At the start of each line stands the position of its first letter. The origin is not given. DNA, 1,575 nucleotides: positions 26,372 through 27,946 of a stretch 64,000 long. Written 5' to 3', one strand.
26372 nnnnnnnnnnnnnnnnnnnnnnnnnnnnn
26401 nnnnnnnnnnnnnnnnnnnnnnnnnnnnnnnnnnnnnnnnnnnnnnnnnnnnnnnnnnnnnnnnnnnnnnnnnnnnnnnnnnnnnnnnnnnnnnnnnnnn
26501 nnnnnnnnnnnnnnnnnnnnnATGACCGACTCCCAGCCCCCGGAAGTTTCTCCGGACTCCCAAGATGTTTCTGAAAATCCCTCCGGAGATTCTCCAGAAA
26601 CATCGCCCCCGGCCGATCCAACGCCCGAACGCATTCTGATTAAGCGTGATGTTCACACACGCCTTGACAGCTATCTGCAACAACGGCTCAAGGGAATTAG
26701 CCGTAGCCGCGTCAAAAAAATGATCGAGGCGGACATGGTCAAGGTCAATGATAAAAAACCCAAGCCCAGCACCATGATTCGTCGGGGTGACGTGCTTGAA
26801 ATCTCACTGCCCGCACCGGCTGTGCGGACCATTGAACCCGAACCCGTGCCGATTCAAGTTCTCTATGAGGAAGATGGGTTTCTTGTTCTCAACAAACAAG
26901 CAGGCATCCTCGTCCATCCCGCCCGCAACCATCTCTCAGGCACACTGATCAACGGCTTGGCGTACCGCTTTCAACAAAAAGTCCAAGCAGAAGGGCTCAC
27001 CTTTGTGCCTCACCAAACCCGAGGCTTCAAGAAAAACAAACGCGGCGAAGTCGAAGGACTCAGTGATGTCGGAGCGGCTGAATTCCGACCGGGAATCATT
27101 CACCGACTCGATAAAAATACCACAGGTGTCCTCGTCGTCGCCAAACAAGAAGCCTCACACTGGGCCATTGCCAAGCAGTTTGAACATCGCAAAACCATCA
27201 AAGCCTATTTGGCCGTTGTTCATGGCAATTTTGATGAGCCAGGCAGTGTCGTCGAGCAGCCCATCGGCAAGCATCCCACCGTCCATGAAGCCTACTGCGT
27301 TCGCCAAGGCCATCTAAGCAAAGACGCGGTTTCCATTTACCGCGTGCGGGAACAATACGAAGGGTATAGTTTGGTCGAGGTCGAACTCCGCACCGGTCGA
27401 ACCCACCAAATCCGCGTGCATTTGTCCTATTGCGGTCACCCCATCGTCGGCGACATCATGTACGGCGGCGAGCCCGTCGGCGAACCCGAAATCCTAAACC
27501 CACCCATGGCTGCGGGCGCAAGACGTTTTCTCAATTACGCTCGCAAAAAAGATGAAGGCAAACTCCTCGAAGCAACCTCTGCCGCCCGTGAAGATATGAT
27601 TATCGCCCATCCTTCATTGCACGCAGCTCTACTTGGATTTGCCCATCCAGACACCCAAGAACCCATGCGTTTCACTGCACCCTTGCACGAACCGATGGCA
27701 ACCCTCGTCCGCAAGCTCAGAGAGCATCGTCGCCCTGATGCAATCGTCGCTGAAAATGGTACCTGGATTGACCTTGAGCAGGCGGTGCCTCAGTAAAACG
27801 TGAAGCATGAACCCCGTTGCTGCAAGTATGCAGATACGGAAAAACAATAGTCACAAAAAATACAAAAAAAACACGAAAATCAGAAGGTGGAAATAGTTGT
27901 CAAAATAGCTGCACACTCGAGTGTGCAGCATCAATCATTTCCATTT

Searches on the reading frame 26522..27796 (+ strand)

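Call 66: search_protein_families(library=pfam, proteins=[window:26522-27796:+], max_evalue=0.0001)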
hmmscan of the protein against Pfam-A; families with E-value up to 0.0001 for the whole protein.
window:26522-27796:+ (424 aa): 2 families
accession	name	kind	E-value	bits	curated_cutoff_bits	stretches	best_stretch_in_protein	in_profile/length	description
PF00849.27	PseudoU_synth_2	-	4.4e-28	98.9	26.8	1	120-302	2-151/152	RNA pseudouridylate synthase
PF01479.30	S4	-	5.3e-08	32.9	22.8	1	47-92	2-48/48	S4 domain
